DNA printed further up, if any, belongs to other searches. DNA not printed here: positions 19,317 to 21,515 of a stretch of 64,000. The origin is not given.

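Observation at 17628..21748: Compact RR - secreted subtilase - sensor-kinase cassette (possible self-contained protease/peptide signalling module)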

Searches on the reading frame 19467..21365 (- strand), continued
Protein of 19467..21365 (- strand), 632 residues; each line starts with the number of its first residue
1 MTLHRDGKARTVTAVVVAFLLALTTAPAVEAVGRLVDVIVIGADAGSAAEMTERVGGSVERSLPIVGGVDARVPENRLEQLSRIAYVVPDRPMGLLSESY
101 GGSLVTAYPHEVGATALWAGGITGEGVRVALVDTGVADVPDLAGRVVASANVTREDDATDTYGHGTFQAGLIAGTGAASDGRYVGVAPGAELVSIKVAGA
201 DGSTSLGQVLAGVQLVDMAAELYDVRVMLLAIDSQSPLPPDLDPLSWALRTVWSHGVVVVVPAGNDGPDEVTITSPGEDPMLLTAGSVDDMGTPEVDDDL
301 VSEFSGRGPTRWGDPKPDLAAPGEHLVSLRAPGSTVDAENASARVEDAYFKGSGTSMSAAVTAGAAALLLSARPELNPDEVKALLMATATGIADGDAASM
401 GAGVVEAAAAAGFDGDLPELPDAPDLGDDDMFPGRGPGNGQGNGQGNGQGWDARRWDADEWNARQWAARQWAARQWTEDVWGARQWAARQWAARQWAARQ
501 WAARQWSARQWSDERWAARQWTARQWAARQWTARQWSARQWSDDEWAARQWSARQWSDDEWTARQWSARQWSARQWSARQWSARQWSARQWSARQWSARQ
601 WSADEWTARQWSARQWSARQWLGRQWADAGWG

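Call 25: search_protein_families(library=pfam, proteins=[L020:7539-10376:+, L027:7777-10647:+, L033:5477-8266:+, L037:7735-10482:+, L048:7532-10327:+, L052:7625-10402:+, L058:7558-10353:+, L067:7437-10040:+, L075:7543-9870:+, L080:7438-10068:+], max_evalue=0.001)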
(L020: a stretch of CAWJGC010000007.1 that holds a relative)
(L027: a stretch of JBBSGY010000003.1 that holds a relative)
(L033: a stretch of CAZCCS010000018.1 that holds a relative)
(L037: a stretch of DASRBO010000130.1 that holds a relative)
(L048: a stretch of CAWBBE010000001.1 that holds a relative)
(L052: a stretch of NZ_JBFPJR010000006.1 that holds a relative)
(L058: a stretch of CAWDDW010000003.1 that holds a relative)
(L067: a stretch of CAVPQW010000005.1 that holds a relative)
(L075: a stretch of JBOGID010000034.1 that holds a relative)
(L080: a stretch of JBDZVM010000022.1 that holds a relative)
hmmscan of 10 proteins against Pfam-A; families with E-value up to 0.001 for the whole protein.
L020:7539-10376:+ (945 aa): 5 families
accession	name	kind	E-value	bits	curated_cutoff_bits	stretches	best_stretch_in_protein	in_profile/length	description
PF00563.25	EAL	-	4.3e-77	259.1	31.3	1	643-878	2-236/236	EAL domain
PF00990.26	GGDEF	-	1.6e-42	145.5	23.8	1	464-619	1-159/161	Diguanylate cyclase, GGDEF domain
PF08448.16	PAS_4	-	1.6e-05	25.6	23.1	1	349-454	5-109/110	PAS fold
PF00989.32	PAS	-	8.2e-05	23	22.6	1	343-450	5-113/113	PAS fold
PF13188.13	PAS_8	-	0.0003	21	21.8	0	339-381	1-46/65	PAS domain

L027:7777-10647:+ (956 aa): 7 families
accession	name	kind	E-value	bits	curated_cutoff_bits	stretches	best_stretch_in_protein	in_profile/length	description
PF07228.17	SpoIIE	-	2e-35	123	25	1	609-792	1-190/192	Stage II sporulation protein E (SpoIIE)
PF13581.12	HATPase_c_2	-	2e-19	70.3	27.4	1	814-927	4-126/127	Histidine kinase-like ATPase domain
PF02518.31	HATPase_c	-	2.9e-10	41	26.4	1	841-928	5-107/111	Histidine kinase-, DNA gyrase B-, and HSP90-like ATPase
PF13188.13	PAS_8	-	1.4e-05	25.2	21.8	1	428-484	2-55/65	PAS domain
PF13426.13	PAS_9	-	3e-05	24.7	27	1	438-541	2-103/103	PAS domain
PF00989.32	PAS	-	3.4e-05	24.2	22.6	1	429-476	3-50/113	PAS fold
PF20972.2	MASE9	-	3.9e-05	24.1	24.3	1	84-244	42-188/203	MASE9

L033:5477-8266:+ (929 aa): 6 families
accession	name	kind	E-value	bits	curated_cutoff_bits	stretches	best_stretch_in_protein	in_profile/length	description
PF00563.25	EAL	-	8.3e-75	251.6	31.3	1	665-899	3-236/236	EAL domain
PF00990.26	GGDEF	-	5.6e-43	146.9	23.8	1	485-640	1-159/161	Diguanylate cyclase, GGDEF domain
PF08448.16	PAS_4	-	1.2e-07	32.3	23.1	1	369-475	4-109/110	PAS fold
PF13426.13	PAS_9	-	2.7e-07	31.2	27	1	371-473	2-103/103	PAS domain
PF00989.32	PAS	-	2.9e-06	27.7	22.6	1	368-471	9-113/113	PAS fold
PF13188.13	PAS_8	-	0.00056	20.2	21.8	0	361-396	2-37/65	PAS domain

L037:7735-10482:+ (915 aa): 5 families
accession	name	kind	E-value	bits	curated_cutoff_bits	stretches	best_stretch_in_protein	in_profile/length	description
PF00563.25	EAL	-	1.8e-75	253.8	31.3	1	646-879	4-236/236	EAL domain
PF00990.26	GGDEF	-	5e-44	150.4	23.8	1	466-621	1-159/161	Diguanylate cyclase, GGDEF domain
PF00989.32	PAS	-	4e-08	33.7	22.6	1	343-452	4-113/113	PAS fold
PF08448.16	PAS_4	-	8.2e-08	32.9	23.1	1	348-456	3-109/110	PAS fold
PF20972.2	MASE9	-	4e-06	27.3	24.3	1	69-203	46-179/203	MASE9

L048:7532-10327:+ (931 aa): 8 families
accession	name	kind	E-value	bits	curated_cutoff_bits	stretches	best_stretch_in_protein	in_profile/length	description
PF00563.25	EAL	-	1.8e-76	257.1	31.3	1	643-878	2-236/236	EAL domain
PF00990.26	GGDEF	-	1.5e-40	139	23.8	1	464-618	1-158/161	Diguanylate cyclase, GGDEF domain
PF08448.16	PAS_4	-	6.4e-07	30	23.1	1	348-454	4-109/110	PAS fold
PF00989.32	PAS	-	9.9e-07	29.2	22.6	1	340-450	2-113/113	PAS fold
PF13426.13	PAS_9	-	2.2e-05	25.1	27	1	351-452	3-103/103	PAS domain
PF13188.13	PAS_8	-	2.5e-05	24.5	21.8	1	339-380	1-38/65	PAS domain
PF12860.13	PAS_7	-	2.7e-05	24.7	27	0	347-384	3-40/115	PAS fold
PF20972.2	MASE9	-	0.00012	22.5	24.3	1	98-199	77-175/203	MASE9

L052:7625-10402:+ (925 aa): 4 families
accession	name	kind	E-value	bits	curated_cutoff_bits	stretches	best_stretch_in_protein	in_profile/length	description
PF00563.25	EAL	-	7.6e-77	258.3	31.3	1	668-904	2-236/236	EAL domain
PF00990.26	GGDEF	-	2.2e-42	145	23.8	1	492-647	1-160/161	Diguanylate cyclase, GGDEF domain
PF13188.13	PAS_8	-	2.5e-06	27.6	21.8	1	374-422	3-53/65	PAS domain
PF08448.16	PAS_4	-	3.3e-05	24.5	23.1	1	382-482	5-109/110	PAS fold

L058:7558-10353:+ (931 aa): 8 families
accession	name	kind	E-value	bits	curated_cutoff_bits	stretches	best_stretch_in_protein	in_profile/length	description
PF00563.25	EAL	-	7.9e-75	251.7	31.3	1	642-875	4-236/236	EAL domain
PF00990.26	GGDEF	-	1.3e-45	155.4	23.8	1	462-617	1-159/161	Diguanylate cyclase, GGDEF domain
PF00989.32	PAS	-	4.1e-15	56.2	22.6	1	346-452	2-113/113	PAS fold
PF08448.16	PAS_4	-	6e-09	36.5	23.1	1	353-456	3-109/110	PAS fold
PF13426.13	PAS_9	-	6.1e-09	36.5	27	1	362-454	8-103/103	PAS domain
PF13188.13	PAS_8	-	2.4e-07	30.9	21.8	1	345-390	1-46/65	PAS domain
PF20972.2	MASE9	-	1.4e-06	28.8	24.3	1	71-222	41-192/203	MASE9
PF12860.13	PAS_7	-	0.00016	22.2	27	1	353-456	3-111/115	PAS fold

L067:7437-10040:+ (867 aa): 3 families
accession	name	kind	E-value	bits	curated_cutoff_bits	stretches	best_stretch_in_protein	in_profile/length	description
PF00563.25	EAL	-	2.6e-68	230.4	31.3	1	602-838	3-236/236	EAL domain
PF00990.26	GGDEF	-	9.4e-46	156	23.8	1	425-580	1-159/161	Diguanylate cyclase, GGDEF domain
PF13492.12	GAF_3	-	9.6e-05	23.2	27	1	333-404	59-129/129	GAF domain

L075:7543-9870:+ (775 aa): 2 families
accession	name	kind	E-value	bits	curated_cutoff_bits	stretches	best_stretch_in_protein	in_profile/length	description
PF00563.25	EAL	-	2.2e-72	243.7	31.3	1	518-754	3-236/236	EAL domain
PF00990.26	GGDEF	-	5.8e-44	150.1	23.8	1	339-497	1-161/161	Diguanylate cyclase, GGDEF domain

L080:7438-10068:+ (876 aa): 5 families
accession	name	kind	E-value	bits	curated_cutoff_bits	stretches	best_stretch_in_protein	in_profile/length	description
PF00563.25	EAL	-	3.7e-73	246.2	31.3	1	611-848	3-236/236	EAL domain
PF00990.26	GGDEF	-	6.4e-45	153.2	23.8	1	434-589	1-160/161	Diguanylate cyclase, GGDEF domain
PF13492.12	GAF_3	-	2.5e-11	44.5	27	1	260-413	2-129/129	GAF domain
PF01590.32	GAF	-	6.1e-08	33.7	22.4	1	342-411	68-133/133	GAF domain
PF13185.12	GAF_2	-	6.8e-07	30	28.6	1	259-412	3-136/136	GAF domain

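Call 34: predict_structure(alignment_id=A1)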
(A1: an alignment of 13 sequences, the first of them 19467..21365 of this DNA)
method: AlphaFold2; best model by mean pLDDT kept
length: 632 residues; sequences in the alignment: 13
mean_pLDDT: 60.8   pTM: 0.61
mean pLDDT of the five models: 60.8, 59.0, 57.0, 56.7, 55.9
residues with pLDDT >= 90: 180; 70-90: 111; 50-70: 72; < 50: 269
segments of 3 or more residues with pLDDT < 50: 1-11, 23-31, 98-105, 328-351, 421-632
pLDDT, mean of each block of 10 residues (from residue 1): 36 51 46 81 95 95 95 93 93 65 57 90 95 88 89 83 83 82 85 92 90 95 94 80 93 96 64 73 83 57 62 75 62 39 36 75 97 95 91 59 88 75 40 35 26 26 27 25 25 24 25 25 24 25 28 28 27 27 24 25 28 28 28 28
secondary structure, 60 per line:
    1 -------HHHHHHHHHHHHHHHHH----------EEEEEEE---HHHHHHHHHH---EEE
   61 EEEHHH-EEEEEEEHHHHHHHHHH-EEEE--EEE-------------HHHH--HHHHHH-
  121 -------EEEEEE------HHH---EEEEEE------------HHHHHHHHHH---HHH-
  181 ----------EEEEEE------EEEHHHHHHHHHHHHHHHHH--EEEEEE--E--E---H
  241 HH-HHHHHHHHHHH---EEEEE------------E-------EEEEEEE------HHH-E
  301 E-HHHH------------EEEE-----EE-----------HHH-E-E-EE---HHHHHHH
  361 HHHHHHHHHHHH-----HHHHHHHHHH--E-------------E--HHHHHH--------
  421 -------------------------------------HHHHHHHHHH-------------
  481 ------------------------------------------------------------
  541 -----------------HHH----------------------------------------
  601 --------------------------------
elements in order: H8-24 E35-41 H45-54 E58-63 E68-74 H75-84 E86-89 E92-94 H108-111 H114-119 E128-133 E146-151 H164-173 E191-196 E203-205 H206-222 E225-230 H244-254 E258-262 E283-289 H303-306 E319-322 H354-372 H378-387 H407-412 H458-467

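Call 41: search_protein_families(library=pfam, proteins=[L023:2944-4197:+, L023:4194-5387:+, L023:5430-5813:+, L023:5953-7647:+, L023:7629-9905:+, L023:9911-10717:-], max_evalue=0.001)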
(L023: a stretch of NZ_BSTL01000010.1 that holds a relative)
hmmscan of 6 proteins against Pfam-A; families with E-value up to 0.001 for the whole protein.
L023:2944-4197:+ (417 aa): 5 families
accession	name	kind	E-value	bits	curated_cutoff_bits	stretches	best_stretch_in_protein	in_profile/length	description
PF02518.31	HATPase_c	-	3.5e-24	85.8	26.4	1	304-409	5-109/111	Histidine kinase-, DNA gyrase B-, and HSP90-like ATPase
PF08447.18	PAS_3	-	2.8e-08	34.3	25.6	1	55-129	7-88/89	PAS fold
PF08448.16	PAS_4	-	1.3e-05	25.8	23.1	1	47-135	15-107/110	PAS fold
PF13426.13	PAS_9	-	5.6e-05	23.8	27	1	37-134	1-102/103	PAS domain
PF00989.32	PAS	-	5.6e-05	23.6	22.6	1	34-133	8-113/113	PAS fold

L023:4194-5387:+ (397 aa): 2 families
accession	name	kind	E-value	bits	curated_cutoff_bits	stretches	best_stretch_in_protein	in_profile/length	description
PF00072.30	Response_reg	-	2.6e-21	76.3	30.2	1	6-116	1-110/111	Response regulator receiver domain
PF08668.18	HDOD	-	3.7e-18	66.2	22.9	1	141-322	1-195/196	HDOD domain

L023:5430-5813:+ (127 aa): 1 family
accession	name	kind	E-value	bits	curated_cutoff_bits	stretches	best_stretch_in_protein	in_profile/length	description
PF00072.30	Response_reg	-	1.7e-28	99.4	30.2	1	4-114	1-110/111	Response regulator receiver domain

L023:5953-7647:+ (564 aa): 1 family
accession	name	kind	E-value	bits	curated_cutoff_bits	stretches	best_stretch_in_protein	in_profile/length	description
PF00082.27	Peptidase_S8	-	5e-41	141.3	21.8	1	128-403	1-288/288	Subtilase family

L023:7629-9905:+ (758 aa): 9 families
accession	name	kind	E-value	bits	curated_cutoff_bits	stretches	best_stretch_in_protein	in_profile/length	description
PF02518.31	HATPase_c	-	1.2e-24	87.4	26.4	1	643-750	2-107/111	Histidine kinase-, DNA gyrase B-, and HSP90-like ATPase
PF00512.31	HisKA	-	1.8e-16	60.4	26.9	1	531-595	2-63/66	His Kinase A (phospho-acceptor) domain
PF00989.32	PAS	-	1.9e-09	37.9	22.6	1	413-500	2-91/113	PAS fold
PF13188.13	PAS_8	-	3.1e-06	27.3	21.8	1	413-462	2-52/65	PAS domain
PF01590.32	GAF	-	1.9e-05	25.7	22.4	1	279-397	2-132/133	GAF domain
PF08448.16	PAS_4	-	0.00024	21.8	23.1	1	418-500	1-83/110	PAS fold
PF13185.12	GAF_2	-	0.00027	21.6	28.6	1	347-398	86-135/136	GAF domain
PF13581.12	HATPase_c_2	-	0.00055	20.4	27.4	0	653-730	42-112/127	Histidine kinase-like ATPase domain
PF13426.13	PAS_9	-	0.0007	20.3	27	0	423-496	2-75/103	PAS domain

L023:9911-10717:- (268 aa): 2 families
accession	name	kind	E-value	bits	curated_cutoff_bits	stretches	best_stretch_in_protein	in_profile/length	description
PF04672.18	Methyltransf_19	-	3.7e-86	289.4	26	1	9-267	6-267/268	S-adenosyl methyltransferase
PF08242.18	Methyltransf_12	-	1.5e-06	29.2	30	1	86-186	8-97/98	Methyltransferase domain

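Call 42: find_homologous_proteins(query=L023:5953-7647:+, max_evalue=1e-20)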
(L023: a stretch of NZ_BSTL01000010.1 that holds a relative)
Query L023:5953-7647:+ (564 aa): 1443 proteins with E <= 1e-20 among 8000 candidates; the best 120 are listed.
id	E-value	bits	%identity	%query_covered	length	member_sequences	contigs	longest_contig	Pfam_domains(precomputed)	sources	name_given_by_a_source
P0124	0.0e+0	1153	96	100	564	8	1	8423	PF00082.28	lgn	-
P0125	0.0e+0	1124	94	95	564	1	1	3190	PF00082.28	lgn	-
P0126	9.1e-287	971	81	100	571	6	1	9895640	PF00082.28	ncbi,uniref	ncbi:S8 family peptidase [Actinoplanes sp. CA-051413]|uniref:S8 family peptidase n=1 Tax=Actinoplane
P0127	1.9e-286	970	83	93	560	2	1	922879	PF00082.28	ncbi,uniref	ncbi:S8 family serine peptidase [Actinoplanes sp. NPDC051346]|uniref:S8 family serine peptidase n=1 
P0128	4.2e-283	959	82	95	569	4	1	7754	PF00082.28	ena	-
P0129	2.2e-282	956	82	100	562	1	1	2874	PF00082.28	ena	-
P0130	5.2e-282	955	74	99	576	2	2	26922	PF00082.28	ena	-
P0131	1.2e-281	954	82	98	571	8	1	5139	PF00082.28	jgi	jgi:serine protease AprX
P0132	2.3e-281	953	82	96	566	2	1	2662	PF00082.28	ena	-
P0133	6.9e-281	951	81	98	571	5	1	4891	PF00082.28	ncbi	-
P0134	3.6e-277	939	79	100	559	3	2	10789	PF00082.28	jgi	jgi:serine protease AprX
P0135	3.7e-277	939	80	84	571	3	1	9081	PF00082.28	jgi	jgi:serine protease AprX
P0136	1.1e-276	937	79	99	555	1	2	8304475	PF00082.28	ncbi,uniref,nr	ncbi:S8 family peptidase [Couchioplanes caeruleus]|uniref:Serine protease AprX n=1 Tax=Couchioplanes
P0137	6.2e-276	935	80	100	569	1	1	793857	PF00082.28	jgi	jgi:serine protease AprX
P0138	5.5e-274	929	81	94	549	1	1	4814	PF00082.28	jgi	jgi:serine protease AprX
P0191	5.9e-226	770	69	92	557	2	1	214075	PF00082.28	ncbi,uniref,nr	ncbi:S8 family serine peptidase [Micromonospora pattaloongensis]|uniref:S8 family serine peptidase n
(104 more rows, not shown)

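Call 43: find_encoding_contigs(protein=P0136, flank=7000, max_places=1)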
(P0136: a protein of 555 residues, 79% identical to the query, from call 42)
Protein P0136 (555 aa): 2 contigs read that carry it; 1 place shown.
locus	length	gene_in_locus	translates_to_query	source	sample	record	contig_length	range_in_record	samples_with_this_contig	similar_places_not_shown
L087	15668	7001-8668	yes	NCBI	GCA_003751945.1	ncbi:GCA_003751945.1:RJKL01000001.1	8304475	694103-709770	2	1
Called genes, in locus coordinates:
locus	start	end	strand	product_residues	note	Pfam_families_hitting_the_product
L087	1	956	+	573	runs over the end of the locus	PF00441:Acyl-CoA_dh_1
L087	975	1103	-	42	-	-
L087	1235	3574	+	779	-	PF00989:PAS, PF08448:PAS_4, PF13426:PAS_9, PF00989:PAS, PF08448:PAS_4, PF13426:PAS_9, PF02518:HATPase_c, PF00072:Response_reg, +8 more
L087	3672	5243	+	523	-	PF08448:PAS_4 (weak), PF08447:PAS_3, PF00989:PAS, PF13188:PAS_8 (weak), PF08448:PAS_4, PF12860:PAS_7 (weak), PF13426:PAS_9, PF02518:HATPase_c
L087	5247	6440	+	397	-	PF00072:Response_reg, PF08668:HDOD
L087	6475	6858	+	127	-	PF00072:Response_reg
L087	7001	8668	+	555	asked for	PF00082:Peptidase_S8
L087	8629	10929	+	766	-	PF00989:PAS, PF08448:PAS_4 (weak), PF13188:PAS_8 (weak), PF00512:HisKA, PF02518:HATPase_c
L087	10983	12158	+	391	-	PF00072:Response_reg, PF13487:HD_5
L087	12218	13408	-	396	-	PF00072:Response_reg, PF08668:HDOD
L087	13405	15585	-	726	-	PF00989:PAS (weak), PF08448:PAS_4 (weak), PF13188:PAS_8 (weak), PF13426:PAS_9 (weak), PF02518:HATPase_c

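Call 44: find_encoding_contigs(protein=P0191, flank=7000, max_places=1)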
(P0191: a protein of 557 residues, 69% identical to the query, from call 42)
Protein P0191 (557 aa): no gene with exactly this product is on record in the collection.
